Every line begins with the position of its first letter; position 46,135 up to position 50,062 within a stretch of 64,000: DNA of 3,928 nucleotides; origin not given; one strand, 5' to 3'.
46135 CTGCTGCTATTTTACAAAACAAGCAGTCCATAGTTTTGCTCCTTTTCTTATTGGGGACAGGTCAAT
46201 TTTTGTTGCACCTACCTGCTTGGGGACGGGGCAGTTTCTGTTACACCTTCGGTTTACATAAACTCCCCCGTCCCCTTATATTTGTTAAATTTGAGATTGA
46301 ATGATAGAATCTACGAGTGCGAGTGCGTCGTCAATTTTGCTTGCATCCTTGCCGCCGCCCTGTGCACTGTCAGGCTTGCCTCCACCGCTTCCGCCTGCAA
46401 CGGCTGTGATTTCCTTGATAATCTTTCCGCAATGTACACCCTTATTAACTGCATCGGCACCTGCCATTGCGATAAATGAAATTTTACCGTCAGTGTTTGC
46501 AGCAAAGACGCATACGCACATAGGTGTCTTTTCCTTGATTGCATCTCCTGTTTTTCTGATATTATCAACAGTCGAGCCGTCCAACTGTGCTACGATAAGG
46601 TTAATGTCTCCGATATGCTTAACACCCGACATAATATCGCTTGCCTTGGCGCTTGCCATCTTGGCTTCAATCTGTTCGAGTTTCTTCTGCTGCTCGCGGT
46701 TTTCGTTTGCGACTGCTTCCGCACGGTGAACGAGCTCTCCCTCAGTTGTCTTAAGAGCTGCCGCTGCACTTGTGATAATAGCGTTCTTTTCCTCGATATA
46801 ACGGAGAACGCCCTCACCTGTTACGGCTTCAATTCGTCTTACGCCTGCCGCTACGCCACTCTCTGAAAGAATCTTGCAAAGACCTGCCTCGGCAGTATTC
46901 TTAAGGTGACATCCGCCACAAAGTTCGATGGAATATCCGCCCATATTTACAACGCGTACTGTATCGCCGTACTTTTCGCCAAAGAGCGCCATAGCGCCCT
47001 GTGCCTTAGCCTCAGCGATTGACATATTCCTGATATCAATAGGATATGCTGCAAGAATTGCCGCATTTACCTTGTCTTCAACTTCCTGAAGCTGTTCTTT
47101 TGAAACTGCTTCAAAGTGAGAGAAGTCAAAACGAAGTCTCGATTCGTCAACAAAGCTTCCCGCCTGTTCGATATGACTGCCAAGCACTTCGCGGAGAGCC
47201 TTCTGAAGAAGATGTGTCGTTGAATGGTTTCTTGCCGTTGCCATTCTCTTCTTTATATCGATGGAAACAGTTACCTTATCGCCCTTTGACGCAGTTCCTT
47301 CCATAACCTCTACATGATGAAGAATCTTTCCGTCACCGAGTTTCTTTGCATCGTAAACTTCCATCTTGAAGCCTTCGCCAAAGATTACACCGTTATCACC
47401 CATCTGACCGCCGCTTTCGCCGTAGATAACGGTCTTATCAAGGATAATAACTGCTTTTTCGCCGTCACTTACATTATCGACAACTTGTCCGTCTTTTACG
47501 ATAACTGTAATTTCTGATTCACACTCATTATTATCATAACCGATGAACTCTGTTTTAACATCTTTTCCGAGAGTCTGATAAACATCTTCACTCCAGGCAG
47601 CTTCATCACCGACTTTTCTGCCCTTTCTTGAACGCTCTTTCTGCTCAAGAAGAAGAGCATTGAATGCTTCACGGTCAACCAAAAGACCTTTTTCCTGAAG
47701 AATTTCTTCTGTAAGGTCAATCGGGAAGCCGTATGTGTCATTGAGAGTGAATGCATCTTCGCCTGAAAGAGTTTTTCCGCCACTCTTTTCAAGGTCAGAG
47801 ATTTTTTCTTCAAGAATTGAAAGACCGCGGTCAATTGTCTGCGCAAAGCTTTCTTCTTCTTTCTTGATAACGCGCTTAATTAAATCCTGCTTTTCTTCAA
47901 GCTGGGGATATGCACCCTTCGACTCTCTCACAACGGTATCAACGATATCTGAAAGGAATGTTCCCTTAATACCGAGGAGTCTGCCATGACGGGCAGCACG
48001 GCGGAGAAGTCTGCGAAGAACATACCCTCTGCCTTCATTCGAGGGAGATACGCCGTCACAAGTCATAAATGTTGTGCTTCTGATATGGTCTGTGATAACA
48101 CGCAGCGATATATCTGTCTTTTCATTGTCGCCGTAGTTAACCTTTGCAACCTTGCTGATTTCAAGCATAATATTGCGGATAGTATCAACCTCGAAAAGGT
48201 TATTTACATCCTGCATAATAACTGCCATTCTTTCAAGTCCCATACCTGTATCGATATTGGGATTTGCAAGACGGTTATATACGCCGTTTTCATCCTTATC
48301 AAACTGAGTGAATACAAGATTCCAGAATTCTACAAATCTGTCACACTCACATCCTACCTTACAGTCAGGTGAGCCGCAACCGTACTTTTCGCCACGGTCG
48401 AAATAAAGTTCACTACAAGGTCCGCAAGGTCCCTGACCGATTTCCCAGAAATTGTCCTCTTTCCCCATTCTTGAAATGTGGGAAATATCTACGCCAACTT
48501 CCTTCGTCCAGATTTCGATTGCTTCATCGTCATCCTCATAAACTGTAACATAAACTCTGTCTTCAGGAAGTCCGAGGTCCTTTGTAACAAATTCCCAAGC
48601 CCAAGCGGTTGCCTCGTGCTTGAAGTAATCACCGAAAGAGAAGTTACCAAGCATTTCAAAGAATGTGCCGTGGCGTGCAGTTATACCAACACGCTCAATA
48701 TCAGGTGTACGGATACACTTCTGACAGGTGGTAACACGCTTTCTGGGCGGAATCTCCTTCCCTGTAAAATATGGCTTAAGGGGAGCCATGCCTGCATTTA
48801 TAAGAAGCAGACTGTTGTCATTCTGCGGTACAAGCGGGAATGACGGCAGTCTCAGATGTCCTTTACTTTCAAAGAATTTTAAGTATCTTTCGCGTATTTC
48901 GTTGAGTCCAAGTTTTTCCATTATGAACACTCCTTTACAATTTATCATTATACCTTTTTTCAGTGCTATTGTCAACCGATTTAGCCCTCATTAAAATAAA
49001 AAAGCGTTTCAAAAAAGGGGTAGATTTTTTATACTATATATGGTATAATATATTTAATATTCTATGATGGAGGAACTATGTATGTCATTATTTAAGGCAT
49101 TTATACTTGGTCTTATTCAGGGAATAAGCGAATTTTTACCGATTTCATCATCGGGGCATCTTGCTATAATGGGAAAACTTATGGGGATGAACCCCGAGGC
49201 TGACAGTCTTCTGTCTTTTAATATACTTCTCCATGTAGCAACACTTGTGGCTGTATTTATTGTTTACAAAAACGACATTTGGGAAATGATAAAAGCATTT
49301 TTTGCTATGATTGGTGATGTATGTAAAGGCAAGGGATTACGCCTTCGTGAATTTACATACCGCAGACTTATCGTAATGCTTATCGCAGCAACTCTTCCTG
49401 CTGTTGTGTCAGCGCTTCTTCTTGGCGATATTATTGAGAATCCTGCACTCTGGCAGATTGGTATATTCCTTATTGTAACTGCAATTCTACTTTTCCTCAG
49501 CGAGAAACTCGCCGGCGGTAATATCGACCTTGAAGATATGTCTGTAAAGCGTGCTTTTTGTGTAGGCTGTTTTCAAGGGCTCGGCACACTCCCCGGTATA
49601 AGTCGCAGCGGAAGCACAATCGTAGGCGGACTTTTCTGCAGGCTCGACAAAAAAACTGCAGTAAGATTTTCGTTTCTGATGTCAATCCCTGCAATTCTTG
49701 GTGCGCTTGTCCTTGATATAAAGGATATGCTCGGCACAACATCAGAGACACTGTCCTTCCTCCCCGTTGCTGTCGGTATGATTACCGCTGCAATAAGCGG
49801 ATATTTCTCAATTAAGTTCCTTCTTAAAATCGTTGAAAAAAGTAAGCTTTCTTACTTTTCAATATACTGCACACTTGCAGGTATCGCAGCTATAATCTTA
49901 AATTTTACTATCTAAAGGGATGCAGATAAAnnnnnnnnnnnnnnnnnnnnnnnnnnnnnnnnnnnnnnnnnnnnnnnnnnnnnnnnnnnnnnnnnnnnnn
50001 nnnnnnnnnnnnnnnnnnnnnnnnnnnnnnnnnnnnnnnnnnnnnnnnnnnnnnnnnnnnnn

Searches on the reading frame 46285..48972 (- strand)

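Call 23: search_protein_families(library=ncbifam, proteins=[window:46285-48972:-], max_evalue=0.00001)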
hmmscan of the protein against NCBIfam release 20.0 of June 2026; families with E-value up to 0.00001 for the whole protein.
window:46285-48972:- (895 aa): 4 families
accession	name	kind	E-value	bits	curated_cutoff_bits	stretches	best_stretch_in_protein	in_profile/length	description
TIGR00344.1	alaS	equivalog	0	1015.5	457.05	1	25-874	1-847/847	alanine--tRNA ligase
NF002436.0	PRK01584.1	equivalog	2.5e-173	577.8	529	2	23-455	3-441/595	alanine--tRNA ligase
TIGR03683.1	A-tRNA_syn_arch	equivalog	2.4e-135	452.9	744.7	2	292-891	330-901/902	alanine--tRNA ligase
NF040865.1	a_tRNA_ed_AlaXM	equivalog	1.5e-33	116.5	300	1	501-715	18-230/234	alanyl-tRNA editing protein AlaXM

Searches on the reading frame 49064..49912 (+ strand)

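Call 35: search_protein_families(library=ncbifam, proteins=[window:49064-49912:+], max_evalue=1e-30)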
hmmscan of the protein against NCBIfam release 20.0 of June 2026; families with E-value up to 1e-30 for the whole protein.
window:49064-49912:+ (283 aa): 11 families
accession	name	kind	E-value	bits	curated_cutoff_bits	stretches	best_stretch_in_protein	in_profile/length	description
TIGR00753.1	undec_PP_bacA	equivalog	4.7e-64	216.5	217.5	1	12-271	1-253/255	undecaprenyl-diphosphatase UppP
NF001392.0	PRK00281.2-1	equivalog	3.8e-59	200.5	308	1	6-279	4-271/280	undecaprenyl-diphosphate phosphatase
NF001393.0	PRK00281.2-4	equivalog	6.6e-54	183.1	284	1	7-278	1-262/266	undecaprenyl-diphosphate phosphatase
NF001390.0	PRK00281.1-4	equivalog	4e-53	180.6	260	1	7-281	4-267/272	undecaprenyl-diphosphate phosphatase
NF001394.0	PRK00281.2-5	equivalog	1.3e-50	172.5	311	1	6-277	5-272/281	undecaprenyl-diphosphate phosphatase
NF001397.0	PRK00281.3-4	equivalog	2.2e-50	171.8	363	1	7-279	1-277/281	undecaprenyl-diphosphate phosphatase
NF001389.0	PRK00281.1-2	equivalog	4.3e-50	170.6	262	1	7-280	4-264/272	undecaprenyl-diphosphate phosphatase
NF001388.0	PRK00281.1-1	equivalog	2e-45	155.5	362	1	7-275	5-267/273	undecaprenyl-diphosphate phosphatase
NF001391.0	PRK00281.1-5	equivalog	2.3e-42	145.3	293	1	6-280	3-273/279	undecaprenyl-diphosphate phosphatase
NF001396.0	PRK00281.3-3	equivalog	3.8e-42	145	382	1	9-271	4-255/264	undecaprenyl-diphosphate phosphatase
NF001395.0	PRK00281.3-1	equivalog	5.5e-40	137.6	394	0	155-279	179-302/306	undecaprenyl-diphosphate phosphatase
